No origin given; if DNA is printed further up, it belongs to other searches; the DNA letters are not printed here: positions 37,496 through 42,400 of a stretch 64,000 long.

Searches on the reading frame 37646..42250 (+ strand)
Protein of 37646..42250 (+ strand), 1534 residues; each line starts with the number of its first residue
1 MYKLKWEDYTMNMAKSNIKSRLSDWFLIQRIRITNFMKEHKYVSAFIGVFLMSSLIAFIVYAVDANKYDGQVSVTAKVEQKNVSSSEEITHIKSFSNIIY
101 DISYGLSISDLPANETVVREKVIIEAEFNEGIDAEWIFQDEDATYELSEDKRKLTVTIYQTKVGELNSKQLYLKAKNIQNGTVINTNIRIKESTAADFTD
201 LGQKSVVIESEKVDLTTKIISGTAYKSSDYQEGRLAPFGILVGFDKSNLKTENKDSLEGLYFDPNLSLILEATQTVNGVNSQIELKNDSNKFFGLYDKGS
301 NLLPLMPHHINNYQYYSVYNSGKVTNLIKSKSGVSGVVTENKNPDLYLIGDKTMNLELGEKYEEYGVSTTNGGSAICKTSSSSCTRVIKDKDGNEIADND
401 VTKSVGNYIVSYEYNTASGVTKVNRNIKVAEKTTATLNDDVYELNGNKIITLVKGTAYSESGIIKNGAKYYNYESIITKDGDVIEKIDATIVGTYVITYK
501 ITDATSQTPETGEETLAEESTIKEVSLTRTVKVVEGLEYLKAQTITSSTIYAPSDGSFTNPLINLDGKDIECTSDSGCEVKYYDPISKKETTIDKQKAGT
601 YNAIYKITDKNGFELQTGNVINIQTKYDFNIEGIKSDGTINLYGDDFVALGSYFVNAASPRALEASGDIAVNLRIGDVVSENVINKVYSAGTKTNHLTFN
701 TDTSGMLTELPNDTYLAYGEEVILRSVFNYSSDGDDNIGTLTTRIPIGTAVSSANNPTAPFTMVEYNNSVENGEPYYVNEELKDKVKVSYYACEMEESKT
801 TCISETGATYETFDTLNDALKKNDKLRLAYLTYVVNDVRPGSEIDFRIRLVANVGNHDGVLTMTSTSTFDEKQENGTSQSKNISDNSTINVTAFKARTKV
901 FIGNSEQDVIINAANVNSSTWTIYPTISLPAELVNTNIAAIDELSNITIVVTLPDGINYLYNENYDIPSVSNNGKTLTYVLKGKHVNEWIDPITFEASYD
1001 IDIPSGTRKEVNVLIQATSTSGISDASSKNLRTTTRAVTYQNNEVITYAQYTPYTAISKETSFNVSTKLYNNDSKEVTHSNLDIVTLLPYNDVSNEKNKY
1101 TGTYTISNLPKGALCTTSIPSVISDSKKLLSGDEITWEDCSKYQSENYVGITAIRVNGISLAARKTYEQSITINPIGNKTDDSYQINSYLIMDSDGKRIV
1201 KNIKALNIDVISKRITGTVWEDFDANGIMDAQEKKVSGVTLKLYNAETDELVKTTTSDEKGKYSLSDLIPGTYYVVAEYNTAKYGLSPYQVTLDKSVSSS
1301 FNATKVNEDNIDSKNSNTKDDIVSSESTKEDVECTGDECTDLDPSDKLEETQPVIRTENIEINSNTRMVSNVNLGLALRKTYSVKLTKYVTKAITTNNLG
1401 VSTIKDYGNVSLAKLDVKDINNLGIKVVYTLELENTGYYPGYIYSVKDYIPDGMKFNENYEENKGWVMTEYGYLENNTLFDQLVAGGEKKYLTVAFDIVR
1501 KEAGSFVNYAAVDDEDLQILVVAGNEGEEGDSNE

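Call 23: search_protein_families(library=pfam, proteins=[window:37646-42250:+], max_evalue=0.0001)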
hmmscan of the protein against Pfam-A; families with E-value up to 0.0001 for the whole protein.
window:37646-42250:+ (1534 aa): 4 families
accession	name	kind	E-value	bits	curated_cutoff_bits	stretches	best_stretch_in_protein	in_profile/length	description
PF17210.9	SdrD_B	-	1.5e-17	64.3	29.7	1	1216-1316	4-102/112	SdrD B-like domain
PF16403.11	Bact_surface_Ig-like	-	6.9e-09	36.1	27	0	443-508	2-62/71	Bacterial surface protein, Ig-like domain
PF13620.12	CarboxypepD_reg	-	3.2e-07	31.1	32.3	1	1229-1281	7-58/82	Carboxypeptidase regulatory-like domain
PF17802.7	SpaA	-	6.1e-07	29.9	23.1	1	1230-1296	9-79/91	Prealbumin-like fold domain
